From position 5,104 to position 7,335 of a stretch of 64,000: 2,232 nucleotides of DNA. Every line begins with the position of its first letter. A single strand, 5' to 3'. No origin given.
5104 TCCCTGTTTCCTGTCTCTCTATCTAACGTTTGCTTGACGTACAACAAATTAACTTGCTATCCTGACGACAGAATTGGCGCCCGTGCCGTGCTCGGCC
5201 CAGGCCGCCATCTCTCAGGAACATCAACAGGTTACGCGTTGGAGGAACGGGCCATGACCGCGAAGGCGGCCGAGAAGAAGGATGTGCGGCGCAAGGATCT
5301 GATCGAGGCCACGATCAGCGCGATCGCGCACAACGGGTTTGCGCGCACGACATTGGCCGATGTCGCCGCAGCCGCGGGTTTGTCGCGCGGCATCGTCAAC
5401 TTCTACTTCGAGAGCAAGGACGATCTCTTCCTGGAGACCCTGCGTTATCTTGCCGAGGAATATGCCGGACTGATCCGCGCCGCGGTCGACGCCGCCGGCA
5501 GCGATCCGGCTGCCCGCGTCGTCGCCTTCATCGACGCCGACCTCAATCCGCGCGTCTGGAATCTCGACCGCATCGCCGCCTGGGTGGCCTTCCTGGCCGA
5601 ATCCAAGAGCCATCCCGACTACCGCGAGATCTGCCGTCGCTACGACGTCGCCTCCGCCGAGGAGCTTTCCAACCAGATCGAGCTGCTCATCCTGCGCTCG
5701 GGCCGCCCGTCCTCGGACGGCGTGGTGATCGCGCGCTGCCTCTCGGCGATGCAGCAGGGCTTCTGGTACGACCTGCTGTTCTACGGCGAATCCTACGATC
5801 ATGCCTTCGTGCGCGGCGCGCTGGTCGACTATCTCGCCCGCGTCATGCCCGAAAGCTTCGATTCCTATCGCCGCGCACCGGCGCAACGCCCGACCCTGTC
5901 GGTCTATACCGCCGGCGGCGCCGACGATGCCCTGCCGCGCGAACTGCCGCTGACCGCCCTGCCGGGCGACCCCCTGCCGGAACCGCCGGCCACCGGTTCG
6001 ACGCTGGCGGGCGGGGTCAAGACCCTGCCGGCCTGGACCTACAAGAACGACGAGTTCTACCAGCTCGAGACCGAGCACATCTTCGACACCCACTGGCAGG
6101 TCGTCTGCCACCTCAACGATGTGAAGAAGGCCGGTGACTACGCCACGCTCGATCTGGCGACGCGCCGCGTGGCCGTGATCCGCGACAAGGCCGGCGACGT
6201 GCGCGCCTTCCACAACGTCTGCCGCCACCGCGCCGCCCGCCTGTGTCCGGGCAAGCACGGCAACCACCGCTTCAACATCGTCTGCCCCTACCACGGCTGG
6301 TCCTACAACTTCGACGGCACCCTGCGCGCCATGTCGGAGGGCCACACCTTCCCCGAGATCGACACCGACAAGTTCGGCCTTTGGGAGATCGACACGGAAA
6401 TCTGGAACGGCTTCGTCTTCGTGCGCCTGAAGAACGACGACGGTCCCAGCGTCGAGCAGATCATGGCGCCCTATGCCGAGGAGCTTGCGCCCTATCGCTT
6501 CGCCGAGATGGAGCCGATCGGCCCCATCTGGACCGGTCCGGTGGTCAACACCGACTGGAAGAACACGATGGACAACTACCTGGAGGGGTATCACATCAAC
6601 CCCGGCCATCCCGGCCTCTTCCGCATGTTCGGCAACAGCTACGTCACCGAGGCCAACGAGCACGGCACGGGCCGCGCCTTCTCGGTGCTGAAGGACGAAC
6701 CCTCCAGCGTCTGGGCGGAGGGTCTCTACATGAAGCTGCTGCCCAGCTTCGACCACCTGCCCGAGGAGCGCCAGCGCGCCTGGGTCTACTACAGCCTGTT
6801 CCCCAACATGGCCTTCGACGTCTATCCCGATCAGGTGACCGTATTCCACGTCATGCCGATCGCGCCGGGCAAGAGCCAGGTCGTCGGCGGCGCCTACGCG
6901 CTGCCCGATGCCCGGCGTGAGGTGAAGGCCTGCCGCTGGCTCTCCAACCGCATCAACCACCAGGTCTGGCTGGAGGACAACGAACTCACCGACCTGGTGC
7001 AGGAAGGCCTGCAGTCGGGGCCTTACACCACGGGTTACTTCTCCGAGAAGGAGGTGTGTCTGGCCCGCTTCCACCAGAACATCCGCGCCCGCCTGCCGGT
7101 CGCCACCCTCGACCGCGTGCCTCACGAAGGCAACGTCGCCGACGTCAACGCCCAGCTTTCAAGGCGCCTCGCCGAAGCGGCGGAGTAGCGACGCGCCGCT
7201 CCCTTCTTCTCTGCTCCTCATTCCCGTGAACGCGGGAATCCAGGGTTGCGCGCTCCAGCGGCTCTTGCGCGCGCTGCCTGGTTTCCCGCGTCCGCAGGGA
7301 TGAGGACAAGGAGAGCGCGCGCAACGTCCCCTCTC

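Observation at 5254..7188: Rosetta-stone fusion of a TetR/BetI-type regulator domain to a GbcA-like Rieske oxygenase alpha subunit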

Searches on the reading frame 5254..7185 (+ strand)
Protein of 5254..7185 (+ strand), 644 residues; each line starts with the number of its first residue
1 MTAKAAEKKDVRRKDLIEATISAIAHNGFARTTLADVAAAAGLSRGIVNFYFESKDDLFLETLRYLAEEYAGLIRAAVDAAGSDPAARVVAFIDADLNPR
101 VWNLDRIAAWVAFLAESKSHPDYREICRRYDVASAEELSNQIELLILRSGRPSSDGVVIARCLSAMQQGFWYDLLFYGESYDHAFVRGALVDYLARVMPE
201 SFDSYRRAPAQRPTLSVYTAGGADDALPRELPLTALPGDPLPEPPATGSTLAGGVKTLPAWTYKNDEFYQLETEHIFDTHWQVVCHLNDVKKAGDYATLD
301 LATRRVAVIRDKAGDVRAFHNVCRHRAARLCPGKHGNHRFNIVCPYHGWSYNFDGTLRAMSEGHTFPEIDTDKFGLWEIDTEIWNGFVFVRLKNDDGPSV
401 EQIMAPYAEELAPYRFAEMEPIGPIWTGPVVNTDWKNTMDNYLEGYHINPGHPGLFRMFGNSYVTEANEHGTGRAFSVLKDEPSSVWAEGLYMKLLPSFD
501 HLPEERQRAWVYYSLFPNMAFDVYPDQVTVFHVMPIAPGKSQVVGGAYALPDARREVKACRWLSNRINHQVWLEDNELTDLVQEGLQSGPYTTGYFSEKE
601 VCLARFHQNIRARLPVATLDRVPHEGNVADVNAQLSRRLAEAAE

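Call 3: search_protein_families(library=pfam, proteins=[window:5254-7185:+], max_evalue=0.01)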
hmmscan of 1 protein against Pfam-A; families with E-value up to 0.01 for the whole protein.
window:5254-7185:+ (644 aa): 5 families
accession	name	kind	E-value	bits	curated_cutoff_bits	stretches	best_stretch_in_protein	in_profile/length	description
PF00848.25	Ring_hydroxyl_A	-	4.7e-35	121.8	24.9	1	431-614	14-206/208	Ring hydroxylating alpha subunit (catalytic domain)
PF00355.32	Rieske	-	2.3e-19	69.5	20.3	1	280-360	1-78/88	Rieske [2Fe-2S] domain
PF00440.29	TetR_N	-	1.3e-12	47.7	24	1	16-61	1-46/47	Bacterial regulatory proteins, tetR family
PF13977.11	TetR_C_6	-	3.1e-10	40.7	27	1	85-197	1-113/115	BetI-type transcriptional repressor, C-terminal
PF13806.12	Rieske_2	-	0.0066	16.8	27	0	281-353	2-76/104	Rieske-like [2Fe-2S] domain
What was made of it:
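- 5254..5868 (+): TetR module (residues 1-205): HTH plus TetR_C_6 ligand/dimerisation domain. Pfam (call 3).
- On TetR family regulators: TetR_N matches residues 16-61 at 47.7 bits, cut-off 24 (call 3). TetR_C_6 matches residues 85-197 at 40.7 bits, cut-off 27 (call 3).
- Checked: Pfam finds TetR_N at residues 16-61 (47.7 bits), TetR_C_6 (BetI-type) at 85-197 (40.7), Rieske at 280-360 (69.5) and Ring_hydroxyl_A at 431-614 (121.8), all above their gathering scores (call 3).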

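Call 4: search_protein_families(library=ncbifam, proteins=[window:5254-7185:+], max_evalue=0.01)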
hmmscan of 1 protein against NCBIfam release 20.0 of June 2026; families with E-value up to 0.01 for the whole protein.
window:5254-7185:+ (644 aa): 28 families (the best 25 are shown)
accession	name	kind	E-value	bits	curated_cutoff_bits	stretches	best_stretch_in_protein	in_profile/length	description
NF058607.1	GlBtMonoOxGbcA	equivalog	8.1e-42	143.1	670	1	257-458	32-228/420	glycine betaine monooxygenase oxygenase subunit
NF042946.1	3PPDioc_HcaE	equivalog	1e-28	100.6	830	1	262-459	20-221/450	3-phenylpropionate/cinnamic acid dioxygenase subunit alpha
TIGR03384.1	betaine_BetI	equivalog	1.2e-28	100.1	201.3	1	9-172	6-163/189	choline-binding transcriptional repressor BetI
NF001978.0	PRK00767.1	equivalog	6.1e-28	98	118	1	8-195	6-188/197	transcriptional regulator BetI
TIGR03228.1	anthran_1_2_A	equivalog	3.9e-21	75.3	671.9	1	262-452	20-213/438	anthranilate 1,2-dioxygenase large subunit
TIGR03229.1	benzo_1_2_benA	equivalog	5.3e-21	75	780.95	1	263-449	21-212/433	benzoate 1,2-dioxygenase large subunit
NF041684.1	ant_diox_AndAc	equivalog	2.6e-17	62.5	750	1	260-449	25-219/418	anthranilate 1,2-dioxygenase large subunit AndAc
NF007430.0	PRK09975.1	equivalog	4.3e-11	42.4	274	1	5-62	5-62/220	acrEF/envCD operon transcriptional regulator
NF052579.1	BetMthstMoxSdmAMthl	equivalog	1.5e-08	34.1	600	1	280-357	17-91/351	4beta-methylsterol monooxygenase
NF007949.0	PRK10668.1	equivalog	4.7e-08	32.8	271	1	3-64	3-64/216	multidrug efflux transporter transcriptional repressor AcrR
TIGR03613.1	RutR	equivalog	1.1e-07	31.9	368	1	10-97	7-92/202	pyrimidine utilization regulatory protein R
NF053878.1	FATransRegFadRBac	equivalog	2.4e-07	30.7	200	1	14-94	6-85/190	fatty acid metabolism transcriptional regulator FadR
NF051852.1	efflux_TF_MtrR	exception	2.7e-07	30.6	280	1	12-71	11-70/205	multidrug efflux system transcriptional repressor MtrR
NF050111.1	TransRegSACE7040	equivalog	9.8e-07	28.9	250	1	12-97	2-86/186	SACE_7040 family transcriptional regulator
NF041196.1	ScbR_bind_reg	equivalog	1e-06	29.1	150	1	13-67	8-62/191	ScbR family autoregulator-binding transcription factor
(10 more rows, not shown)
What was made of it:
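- On BetI (choline repressor): TIGR03384 gives 100.1 bits against 201.3, and NF001978 gives 98 against 118 (call 4).
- Closest known: BetI. Same: It has TetR_N plus the BetI-type TetR_C_6 domain, and BetI is the best NCBIfam match for residues 8-195 (calls 3, 4).
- GbcA and BetI are the best NCBIfam hits for the two halves (call 4). Scores fall far below the curated cut-offs: GbcA 143 vs 670, BetI 100 vs 201 and 98 vs 118 (call 4).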

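Call 5: search_solved_structures(query=window:5254-7185:+, max_evalue=0.001)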
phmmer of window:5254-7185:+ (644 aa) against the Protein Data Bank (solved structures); distinct sequences matched with E-value up to 0.001: 111 (the best 60 are shown).
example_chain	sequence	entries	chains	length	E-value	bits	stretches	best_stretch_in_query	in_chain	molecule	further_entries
3vca_A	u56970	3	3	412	1.5e-33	119.3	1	262-459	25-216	Ring-hydroxylating dioxygenase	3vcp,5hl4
4qup_A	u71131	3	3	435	1.7e-33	119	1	262-459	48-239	Monoxygenase; demethylase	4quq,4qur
6y9c_A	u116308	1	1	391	1.9e-26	95.7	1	256-455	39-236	Carnitine monooxygenase oxygenase subunit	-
6y8j_A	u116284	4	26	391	1.9e-26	95.7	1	256-455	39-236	Carnitine monooxygenase oxygenase subunit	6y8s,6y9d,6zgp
3n0q_A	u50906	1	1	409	1.1e-24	89.9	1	262-462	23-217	Putative aromatic-ring hydroxylating dioxygenase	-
1uli_A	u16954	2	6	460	5e-22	81.2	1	262-405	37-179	biphenyl dioxygenase large subunit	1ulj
8k0a_A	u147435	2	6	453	7.7e-22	80.5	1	262-460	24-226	3-phenylpropionate/cinnamic acid dioxygenase subunit alpha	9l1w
2gbw_A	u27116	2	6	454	1.6e-21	79.5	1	263-462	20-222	Biphenyl 2,3-Dioxygenase Alpha Subunit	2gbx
2bmo_A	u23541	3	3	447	3.3e-21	78.4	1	264-458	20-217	OXYGENASE-ALPHA NBDO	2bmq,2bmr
2ckf_A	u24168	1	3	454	9.1e-21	77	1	265-461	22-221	RING-HYDROXYLATING DIOXYGENASE ALPHA SUBUNIT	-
5xbp_A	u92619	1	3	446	1.9e-20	75.9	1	265-463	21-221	3NT oxygenase alpha subunit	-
4hjl_A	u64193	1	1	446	4.9e-20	74.6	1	264-458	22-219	Naphthalene 1,2-dioxygenase subunit alpha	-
2hmj_A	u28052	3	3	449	4.9e-20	74.6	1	264-458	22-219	Naphthalene 1,2-dioxygenase alpha subunit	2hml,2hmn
1eg9_A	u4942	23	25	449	4.9e-20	74.6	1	264-458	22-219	PROTEIN (NAPHTHALENE 1,2-DIOXYGENASE ALPHA SUBUNIT) | NAPHTHALENE 1,2-DIOXYGENASE | NAPHTHALENE 1,2-DIOXYGENASE ALPHA SUBUNIT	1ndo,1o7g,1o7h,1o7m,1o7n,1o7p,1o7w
3en1_A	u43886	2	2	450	4.3e-19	71.5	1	262-391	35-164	Benzene 1,2-dioxygenase subunit alpha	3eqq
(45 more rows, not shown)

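Call 6: find_homologous_proteins(query=window:5254-7185:+, max_evalue=1e-10)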
Query window:5254-7185:+ (644 aa): 1860 proteins with E <= 1e-10 among 8000 candidates; the best 120 are listed.
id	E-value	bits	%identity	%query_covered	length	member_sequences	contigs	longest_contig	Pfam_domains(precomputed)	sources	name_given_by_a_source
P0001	0.0e+0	1451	95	100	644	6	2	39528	PF13977.12,PF00440.30,PF00355.33,PF00848.26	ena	-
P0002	0.0e+0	1364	90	100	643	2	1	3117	PF13977.12,PF00440.30,PF00355.33,PF00848.26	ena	-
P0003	0.0e+0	1324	86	100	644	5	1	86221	PF13977.12,PF00440.30,PF00355.33,PF00848.26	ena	-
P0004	0.0e+0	1277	83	98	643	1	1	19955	PF13977.12,PF00440.30,PF00355.33,PF00848.26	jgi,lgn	jgi:phenylpropionate dioxygenase-like ring-hydroxylating dioxygenase large terminal subunit/AcrR fam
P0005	8.5e-249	845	59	100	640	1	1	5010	PF13977.12,PF00440.30,PF00355.33,PF00848.26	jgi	jgi:phenylpropionate dioxygenase-like ring-hydroxylating dioxygenase large terminal subunit/AcrR fam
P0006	8.8e-245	832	58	100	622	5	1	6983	PF13977.12,PF00440.30,PF00355.33,PF00848.26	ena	-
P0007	1.3e-244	832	57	100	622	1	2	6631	PF13977.12,PF00440.30,PF00355.33,PF00848.26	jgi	jgi:phenylpropionate dioxygenase-like ring-hydroxylating dioxygenase large terminal subunit/AcrR fam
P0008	2.2e-243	828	57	100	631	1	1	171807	PF13977.12,PF00440.30,PF00355.33,PF00848.26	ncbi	ncbi:MAG: SRPBCC family protein [Pseudomonadota bacterium]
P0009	6.1e-243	826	58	100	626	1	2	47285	PF13977.12,PF00440.30,PF00355.33,PF00848.26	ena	-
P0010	9.9e-242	822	57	100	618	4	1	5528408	PF13977.12,PF00440.30,PF00355.33,PF00848.26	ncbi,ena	-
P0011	2.8e-240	817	58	100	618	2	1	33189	PF13977.12,PF00440.30,PF00355.33,PF00848.26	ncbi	-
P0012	3.2e-172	592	46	98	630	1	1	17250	PF13977.12,PF00440.30,PF00355.33,PF00848.26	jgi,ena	-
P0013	4.1e-169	582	45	98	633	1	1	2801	PF13977.12,PF00440.30,PF00355.33,PF00848.26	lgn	-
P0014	1.3e-168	580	46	98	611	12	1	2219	PF13977.12,PF00440.30,PF00355.33,PF00848.26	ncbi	ncbi:MAG: SRPBCC family protein [Alphaproteobacteria bacterium]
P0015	2.1e-165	570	46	96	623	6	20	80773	PF13977.12,PF00440.30,PF00355.33,PF00848.26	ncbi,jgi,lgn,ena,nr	ncbi:MAG: transcriptional regulator BetI [Alphaproteobacteria bacterium]|nr:transcriptional regulato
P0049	2.9e-142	493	40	97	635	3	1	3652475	PF13977.12,PF00440.30,PF00355.33,PF00848.26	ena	-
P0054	2.4e-141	490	41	98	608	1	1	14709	PF13977.12,PF00440.30,PF00355.33,PF00848.26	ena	-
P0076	7.1e-136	472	41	99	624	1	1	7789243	PF13977.12,PF00440.30,PF00355.33,PF00848.26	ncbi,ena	-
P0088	5.2e-133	463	39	96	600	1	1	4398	PF13977.12,PF00440.30,PF00355.33,PF00848.26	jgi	jgi:phenylpropionate dioxygenase-like ring-hydroxylating dioxygenase large terminal subunit/DNA-bind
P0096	1.4e-131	458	39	95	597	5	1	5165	PF13977.12,PF00440.30,PF00355.33,PF00848.26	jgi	jgi:phenylpropionate dioxygenase-like ring-hydroxylating dioxygenase large terminal subunit/AcrR fam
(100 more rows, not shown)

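Call 12: find_encoding_contigs(protein=P0010, flank=10000, max_places=2)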
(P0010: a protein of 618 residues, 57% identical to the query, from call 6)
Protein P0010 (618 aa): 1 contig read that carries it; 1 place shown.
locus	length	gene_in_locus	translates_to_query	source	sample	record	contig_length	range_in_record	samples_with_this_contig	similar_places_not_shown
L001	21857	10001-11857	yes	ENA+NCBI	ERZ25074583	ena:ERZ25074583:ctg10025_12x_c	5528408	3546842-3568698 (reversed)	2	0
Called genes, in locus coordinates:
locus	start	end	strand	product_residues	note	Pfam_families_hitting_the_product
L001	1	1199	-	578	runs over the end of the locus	PF00263:Secretin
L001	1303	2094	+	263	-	PF06750:A24_N_bact, PF01478:Peptidase_A24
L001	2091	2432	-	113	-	PF12973:Cupin_7, PF07883:Cupin_2 (weak)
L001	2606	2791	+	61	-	-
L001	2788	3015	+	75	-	-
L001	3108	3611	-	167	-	PF08327:AHSA1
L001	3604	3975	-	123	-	PF25213:HVO_A0261_N (weak), PF12840:HTH_20, PF01022:HTH_5, PF01047:MarR (weak), PF12802:MarR_2, PF13412:HTH_24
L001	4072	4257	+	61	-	-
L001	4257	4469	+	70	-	-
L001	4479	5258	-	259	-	PF07366:SnoaL (faint), PF12680:SnoaL_2 (weak)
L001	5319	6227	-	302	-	PF01963:TraB_PrgY_gumN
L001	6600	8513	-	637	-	PF13380:CoA_binding_2, PF13607:Succ_CoA_lig, PF13549:ATP-grasp_5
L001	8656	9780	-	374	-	PF13416:SBP_bac_8, PF01547:SBP_bac_1 (weak), PF13343:SBP_bac_6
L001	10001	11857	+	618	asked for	PF00440:TetR_N, PF13977:TetR_C_6, PF00355:Rieske, PF00848:Ring_hydroxyl_A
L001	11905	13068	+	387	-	PF02771:Acyl-CoA_dh_N, PF02770:Acyl-CoA_dh_M, PF00441:Acyl-CoA_dh_1, PF08028:Acyl-CoA_dh_2, PF22924:ACOX_C_alpha1 (weak)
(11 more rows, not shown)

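Call 13: find_encoding_contigs(protein=P0049, flank=10000, max_places=2)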
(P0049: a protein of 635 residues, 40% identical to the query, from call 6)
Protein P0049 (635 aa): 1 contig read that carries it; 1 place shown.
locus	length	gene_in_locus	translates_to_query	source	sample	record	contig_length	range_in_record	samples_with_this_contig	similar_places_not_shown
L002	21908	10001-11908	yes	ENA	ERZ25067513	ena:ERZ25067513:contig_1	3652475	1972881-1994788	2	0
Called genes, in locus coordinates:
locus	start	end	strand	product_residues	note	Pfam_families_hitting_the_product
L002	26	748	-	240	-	PF11136:DUF2889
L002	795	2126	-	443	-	PF04909:Amidohydro_2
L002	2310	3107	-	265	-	-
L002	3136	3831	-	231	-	PF03050:DDE_Tnp_IS66 (weak)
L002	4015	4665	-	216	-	PF00440:TetR_N (weak), PF19352:TetR_C_38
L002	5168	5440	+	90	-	-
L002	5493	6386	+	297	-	PF00106:adh_short, PF08659:KR, PF13460:NAD_binding_10 (weak), PF13561:adh_short_C2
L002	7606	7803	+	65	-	PF13683:rve_3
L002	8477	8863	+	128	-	PF12762:DDE_Tnp_IS1595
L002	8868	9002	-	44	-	-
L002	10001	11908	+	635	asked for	PF00440:TetR_N, PF13977:TetR_C_6 (weak), PF00355:Rieske, PF00848:Ring_hydroxyl_A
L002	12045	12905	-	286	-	PF00551:Formyl_trans_N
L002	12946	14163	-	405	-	PF01571:GCV_T, PF08669:GCV_T_C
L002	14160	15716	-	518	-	PF00890:FAD_binding_2 (faint), PF01134:GIDA (faint), PF01266:DAO, PF01593:Amino_oxidase, PF01946:Thi4 (weak), PF03486:HI0933_like (faint), PF13450:NAD_binding_8, PF01266:DAO, +1 more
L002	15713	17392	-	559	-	PF01946:Thi4 (weak), PF00890:FAD_binding_2 (weak), PF00996:GDI (faint), PF01266:DAO, PF01593:Amino_oxidase, PF12831:FAD_oxidored, PF13450:NAD_binding_8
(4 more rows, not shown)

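Call 14: find_encoding_contigs(protein=P0076, flank=10000, max_places=2)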
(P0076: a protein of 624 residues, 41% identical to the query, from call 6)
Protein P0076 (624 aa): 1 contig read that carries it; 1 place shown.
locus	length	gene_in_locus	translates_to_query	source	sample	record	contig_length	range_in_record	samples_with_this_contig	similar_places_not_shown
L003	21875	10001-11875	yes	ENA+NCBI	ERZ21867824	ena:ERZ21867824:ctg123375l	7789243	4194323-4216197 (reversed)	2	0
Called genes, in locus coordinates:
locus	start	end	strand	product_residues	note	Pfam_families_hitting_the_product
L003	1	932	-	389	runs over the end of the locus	PF00465:Fe-ADH, PF13685:Fe-ADH_2, PF25137:ADH_Fe_C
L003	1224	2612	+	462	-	PF13434:Lys_Orn_oxgnase (faint), PF00743:FMO-like, PF07992:Pyr_redox_2, PF13454:NAD_binding_9 (faint), PF13738:Pyr_redox_3, PF00743:FMO-like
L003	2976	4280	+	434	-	PF13433:Peripla_BP_5 (faint), PF13458:Peripla_BP_6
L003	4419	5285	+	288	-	PF02653:BPD_transp_2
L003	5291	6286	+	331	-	PF02653:BPD_transp_2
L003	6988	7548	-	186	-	-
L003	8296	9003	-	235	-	PF00005:ABC_tran, PF13304:AAA_21 (faint), PF13401:AAA_22 (faint)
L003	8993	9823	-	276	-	PF00005:ABC_tran, PF13304:AAA_21 (weak), PF12399:BCA_ABC_TP_C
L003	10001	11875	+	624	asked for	PF00440:TetR_N, PF13977:TetR_C_6, PF00355:Rieske, PF00848:Ring_hydroxyl_A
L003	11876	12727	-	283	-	PF01557:FAA_hydrolase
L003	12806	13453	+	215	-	PF01351:RNase_HII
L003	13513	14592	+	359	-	PF01555:N6_N4_Mtase, PF18755:RAMA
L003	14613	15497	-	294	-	PF00126:HTH_1, PF03466:LysR_substrate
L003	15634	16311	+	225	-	-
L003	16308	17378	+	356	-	PF01212:Beta_elim_lyase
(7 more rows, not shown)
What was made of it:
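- These include complete chromosomes of 3.6-7.8 Mb (calls 6, 12-14).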
